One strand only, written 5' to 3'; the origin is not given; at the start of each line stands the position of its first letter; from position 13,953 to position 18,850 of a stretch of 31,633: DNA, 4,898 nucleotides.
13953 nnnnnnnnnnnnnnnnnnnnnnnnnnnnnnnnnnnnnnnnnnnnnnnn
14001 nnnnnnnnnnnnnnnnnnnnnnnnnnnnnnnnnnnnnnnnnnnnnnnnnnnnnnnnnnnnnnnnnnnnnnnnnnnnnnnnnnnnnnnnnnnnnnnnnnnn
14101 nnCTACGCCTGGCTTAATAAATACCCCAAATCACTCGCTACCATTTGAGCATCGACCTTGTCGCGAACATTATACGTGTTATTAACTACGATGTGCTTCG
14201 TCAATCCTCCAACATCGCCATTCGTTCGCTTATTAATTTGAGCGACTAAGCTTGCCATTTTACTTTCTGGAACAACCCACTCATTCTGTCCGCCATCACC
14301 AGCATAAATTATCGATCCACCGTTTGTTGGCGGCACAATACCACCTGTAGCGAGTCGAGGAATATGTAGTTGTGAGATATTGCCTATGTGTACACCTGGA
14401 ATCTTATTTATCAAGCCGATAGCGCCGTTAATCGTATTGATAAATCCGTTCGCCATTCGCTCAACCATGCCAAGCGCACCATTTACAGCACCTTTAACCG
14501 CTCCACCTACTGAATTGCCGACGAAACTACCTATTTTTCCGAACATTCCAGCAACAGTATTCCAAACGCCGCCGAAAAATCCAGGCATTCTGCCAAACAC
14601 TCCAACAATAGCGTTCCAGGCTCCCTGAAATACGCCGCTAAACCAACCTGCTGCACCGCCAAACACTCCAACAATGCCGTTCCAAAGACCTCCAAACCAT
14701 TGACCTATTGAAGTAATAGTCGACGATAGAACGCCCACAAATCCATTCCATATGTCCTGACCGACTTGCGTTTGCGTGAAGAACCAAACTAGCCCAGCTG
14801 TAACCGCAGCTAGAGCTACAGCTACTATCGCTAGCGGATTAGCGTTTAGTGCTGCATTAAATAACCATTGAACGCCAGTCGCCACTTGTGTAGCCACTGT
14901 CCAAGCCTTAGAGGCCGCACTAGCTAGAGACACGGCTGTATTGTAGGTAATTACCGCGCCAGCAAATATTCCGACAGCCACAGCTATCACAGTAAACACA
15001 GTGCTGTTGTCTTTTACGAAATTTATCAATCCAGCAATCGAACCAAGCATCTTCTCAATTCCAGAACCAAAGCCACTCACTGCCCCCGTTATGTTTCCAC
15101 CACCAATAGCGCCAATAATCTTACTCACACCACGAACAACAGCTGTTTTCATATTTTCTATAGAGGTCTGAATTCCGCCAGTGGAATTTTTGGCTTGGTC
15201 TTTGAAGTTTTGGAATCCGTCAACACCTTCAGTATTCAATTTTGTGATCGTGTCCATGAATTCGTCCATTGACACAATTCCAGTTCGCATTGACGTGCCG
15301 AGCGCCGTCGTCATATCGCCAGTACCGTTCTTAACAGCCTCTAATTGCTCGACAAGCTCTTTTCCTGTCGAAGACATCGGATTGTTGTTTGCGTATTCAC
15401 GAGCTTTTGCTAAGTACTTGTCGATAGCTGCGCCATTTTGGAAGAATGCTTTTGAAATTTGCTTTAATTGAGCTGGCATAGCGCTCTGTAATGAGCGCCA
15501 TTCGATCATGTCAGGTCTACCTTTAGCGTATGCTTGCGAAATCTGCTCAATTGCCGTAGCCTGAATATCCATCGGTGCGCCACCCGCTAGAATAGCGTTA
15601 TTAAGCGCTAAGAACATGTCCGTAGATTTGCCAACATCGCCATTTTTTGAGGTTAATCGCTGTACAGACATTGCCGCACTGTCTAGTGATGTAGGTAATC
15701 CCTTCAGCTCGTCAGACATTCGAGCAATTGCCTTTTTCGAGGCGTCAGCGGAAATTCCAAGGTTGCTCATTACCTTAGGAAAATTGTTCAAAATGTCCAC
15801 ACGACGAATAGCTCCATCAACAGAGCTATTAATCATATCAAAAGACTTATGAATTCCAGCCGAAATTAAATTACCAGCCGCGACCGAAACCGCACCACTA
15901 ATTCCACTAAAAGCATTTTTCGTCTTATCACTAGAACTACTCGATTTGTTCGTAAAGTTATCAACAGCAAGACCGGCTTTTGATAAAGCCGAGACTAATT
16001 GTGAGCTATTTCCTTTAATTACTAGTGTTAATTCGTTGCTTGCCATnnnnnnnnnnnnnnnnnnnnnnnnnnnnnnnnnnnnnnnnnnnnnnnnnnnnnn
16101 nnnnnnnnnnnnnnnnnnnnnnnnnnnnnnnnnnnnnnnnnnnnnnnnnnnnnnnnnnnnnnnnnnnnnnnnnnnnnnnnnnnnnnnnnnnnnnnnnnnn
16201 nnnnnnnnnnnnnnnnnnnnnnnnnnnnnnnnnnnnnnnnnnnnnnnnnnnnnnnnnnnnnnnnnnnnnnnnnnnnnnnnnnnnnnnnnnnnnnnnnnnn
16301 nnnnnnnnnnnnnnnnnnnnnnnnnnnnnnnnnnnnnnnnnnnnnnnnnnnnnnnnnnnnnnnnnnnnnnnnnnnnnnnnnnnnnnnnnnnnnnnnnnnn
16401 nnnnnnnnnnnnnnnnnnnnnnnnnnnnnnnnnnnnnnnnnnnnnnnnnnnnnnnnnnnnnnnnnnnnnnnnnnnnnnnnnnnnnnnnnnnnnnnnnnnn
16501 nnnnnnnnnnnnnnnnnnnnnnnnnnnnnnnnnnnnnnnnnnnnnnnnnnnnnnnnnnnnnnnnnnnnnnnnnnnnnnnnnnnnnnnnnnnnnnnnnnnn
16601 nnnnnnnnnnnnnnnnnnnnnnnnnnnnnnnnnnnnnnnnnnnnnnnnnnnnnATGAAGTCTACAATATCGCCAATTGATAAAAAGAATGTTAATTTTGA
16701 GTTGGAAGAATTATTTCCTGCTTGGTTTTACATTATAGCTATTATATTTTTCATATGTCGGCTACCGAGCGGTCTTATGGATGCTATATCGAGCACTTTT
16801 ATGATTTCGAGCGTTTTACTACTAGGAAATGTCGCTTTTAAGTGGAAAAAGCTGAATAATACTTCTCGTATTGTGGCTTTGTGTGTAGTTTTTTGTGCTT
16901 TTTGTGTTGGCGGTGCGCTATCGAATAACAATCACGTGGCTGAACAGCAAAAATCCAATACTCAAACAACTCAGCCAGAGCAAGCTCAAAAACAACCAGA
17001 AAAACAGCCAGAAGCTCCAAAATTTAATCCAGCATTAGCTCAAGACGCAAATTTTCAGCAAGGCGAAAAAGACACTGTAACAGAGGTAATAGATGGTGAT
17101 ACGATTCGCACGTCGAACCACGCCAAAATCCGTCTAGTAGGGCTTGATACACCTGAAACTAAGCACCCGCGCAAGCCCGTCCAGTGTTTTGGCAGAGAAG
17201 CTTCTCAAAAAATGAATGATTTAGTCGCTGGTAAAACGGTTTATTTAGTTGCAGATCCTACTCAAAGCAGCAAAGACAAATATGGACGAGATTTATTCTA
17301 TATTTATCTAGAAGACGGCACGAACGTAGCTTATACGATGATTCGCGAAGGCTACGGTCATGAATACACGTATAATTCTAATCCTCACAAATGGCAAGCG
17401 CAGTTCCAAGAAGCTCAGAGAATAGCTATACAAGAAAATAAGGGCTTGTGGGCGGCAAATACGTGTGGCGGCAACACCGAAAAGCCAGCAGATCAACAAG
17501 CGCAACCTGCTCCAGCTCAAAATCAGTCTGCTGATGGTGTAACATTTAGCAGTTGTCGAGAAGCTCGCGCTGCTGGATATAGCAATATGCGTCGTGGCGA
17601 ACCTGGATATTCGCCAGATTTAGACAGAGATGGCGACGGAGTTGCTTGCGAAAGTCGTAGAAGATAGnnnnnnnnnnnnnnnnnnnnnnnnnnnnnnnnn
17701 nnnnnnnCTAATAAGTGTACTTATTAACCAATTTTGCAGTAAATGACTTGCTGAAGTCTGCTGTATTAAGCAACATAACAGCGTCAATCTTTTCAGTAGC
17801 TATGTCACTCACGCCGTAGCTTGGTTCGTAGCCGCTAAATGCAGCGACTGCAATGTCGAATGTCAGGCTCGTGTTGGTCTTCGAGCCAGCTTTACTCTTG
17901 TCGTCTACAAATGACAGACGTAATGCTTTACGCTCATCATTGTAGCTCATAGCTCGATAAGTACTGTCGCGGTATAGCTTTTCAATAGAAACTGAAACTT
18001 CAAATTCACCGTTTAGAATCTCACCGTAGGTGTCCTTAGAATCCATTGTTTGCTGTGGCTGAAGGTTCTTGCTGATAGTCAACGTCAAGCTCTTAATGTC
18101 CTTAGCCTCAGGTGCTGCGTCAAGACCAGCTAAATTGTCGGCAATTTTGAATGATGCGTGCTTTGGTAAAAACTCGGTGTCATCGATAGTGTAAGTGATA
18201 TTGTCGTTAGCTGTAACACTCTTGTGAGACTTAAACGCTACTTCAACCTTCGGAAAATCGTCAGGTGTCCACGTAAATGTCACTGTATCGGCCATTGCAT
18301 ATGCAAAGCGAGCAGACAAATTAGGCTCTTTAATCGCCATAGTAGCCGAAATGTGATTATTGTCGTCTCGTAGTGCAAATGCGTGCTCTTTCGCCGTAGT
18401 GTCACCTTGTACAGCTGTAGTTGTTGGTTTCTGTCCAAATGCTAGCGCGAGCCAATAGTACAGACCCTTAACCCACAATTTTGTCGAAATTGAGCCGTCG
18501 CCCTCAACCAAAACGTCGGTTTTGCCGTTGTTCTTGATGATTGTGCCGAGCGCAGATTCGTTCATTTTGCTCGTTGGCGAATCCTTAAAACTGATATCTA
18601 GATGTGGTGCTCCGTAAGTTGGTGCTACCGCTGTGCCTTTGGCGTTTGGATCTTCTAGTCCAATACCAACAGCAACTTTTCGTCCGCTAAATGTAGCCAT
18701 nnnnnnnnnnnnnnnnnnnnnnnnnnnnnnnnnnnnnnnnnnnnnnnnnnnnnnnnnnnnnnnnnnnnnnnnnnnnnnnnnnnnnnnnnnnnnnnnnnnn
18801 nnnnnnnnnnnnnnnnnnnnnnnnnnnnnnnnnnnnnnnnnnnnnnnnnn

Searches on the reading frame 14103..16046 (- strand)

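Call 36: search_protein_families(library=phrogs, proteins=[window:14103-16046:-], max_evalue=0.00001)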
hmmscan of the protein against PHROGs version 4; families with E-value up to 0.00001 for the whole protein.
window:14103-16046:- (647 aa): 19 families
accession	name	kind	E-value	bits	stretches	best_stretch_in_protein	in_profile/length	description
phrog_35723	-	unknown function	7.8e-64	217.1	2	29-202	168-342/1720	-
phrog_1686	-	tail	2.5e-47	162.4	2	15-206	67-255/1224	tail length tape measure protein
phrog_7972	-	unknown function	4e-35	122.8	1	20-386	20-350/687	-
phrog_1204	-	tail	2e-27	96.6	1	8-552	134-648/1483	tail protein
phrog_1535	-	tail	9.7e-24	84.6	1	273-606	725-1097/1152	tail length tape measure protein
phrog_971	-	lysis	5e-22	79.4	1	51-481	129-578/1338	endolysin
phrog_58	-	tail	9e-20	71.7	1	11-552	274-910/1544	tail length tape measure protein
phrog_3981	-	tail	1.2e-15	58.6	1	36-604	26-514/584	tail length tape measure protein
phrog_3336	-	tail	1.7e-12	47.7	1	118-548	126-500/1051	tail length tape measure protein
phrog_38258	-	unknown function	1.1e-11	45.1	1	348-556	121-340/427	-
phrog_991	-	tail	3e-11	42.7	1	28-620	245-911/1966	tail length tape measure protein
phrog_8462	-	tail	5.5e-11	42.9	1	340-551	257-468/672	tail length tape measure protein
phrog_167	-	tail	1.7e-10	40.3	0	431-585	910-1048/1555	tail length tape measure protein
phrog_4197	-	tail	2.3e-10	39.8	1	105-434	552-872/1783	tail length tape measure protein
phrog_1068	-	tail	1e-09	38.7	1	15-561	60-528/706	tail length tape measure protein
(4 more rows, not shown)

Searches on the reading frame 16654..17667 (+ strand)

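Call 36: search_protein_families(library=phrogs, proteins=[window:16654-17667:+], max_evalue=0.00001)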
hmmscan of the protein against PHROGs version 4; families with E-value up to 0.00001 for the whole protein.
window:16654-17667:+ (337 aa): 6 families
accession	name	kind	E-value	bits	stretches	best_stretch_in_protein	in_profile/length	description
phrog_8809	-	unknown function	3.9e-26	91.4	1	100-310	1060-1272/2317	-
phrog_20876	-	DNA, RNA and nucleotide metabolism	5e-26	92.6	1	138-275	166-312/395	nuclease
phrog_452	-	DNA, RNA and nucleotide metabolism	8.3e-14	52.8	1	87-245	25-184/201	endonuclease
phrog_18347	-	unknown function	7.2e-11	42.8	1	251-333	318-396/397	-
phrog_15587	-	unknown function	1.6e-09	38.7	1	250-334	97-180/191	-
phrog_18798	-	unknown function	8.1e-09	36.8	1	141-235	8-101/124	-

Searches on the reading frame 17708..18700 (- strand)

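Call 36: search_protein_families(library=phrogs, proteins=[window:17708-18700:-], max_evalue=0.00001)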
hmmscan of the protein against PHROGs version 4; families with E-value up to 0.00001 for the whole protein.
window:17708-18700:- (330 aa): 1 family
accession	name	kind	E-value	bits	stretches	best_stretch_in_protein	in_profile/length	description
phrog_290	-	tail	2.1e-19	71.1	1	1-318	11-323/411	minor tail protein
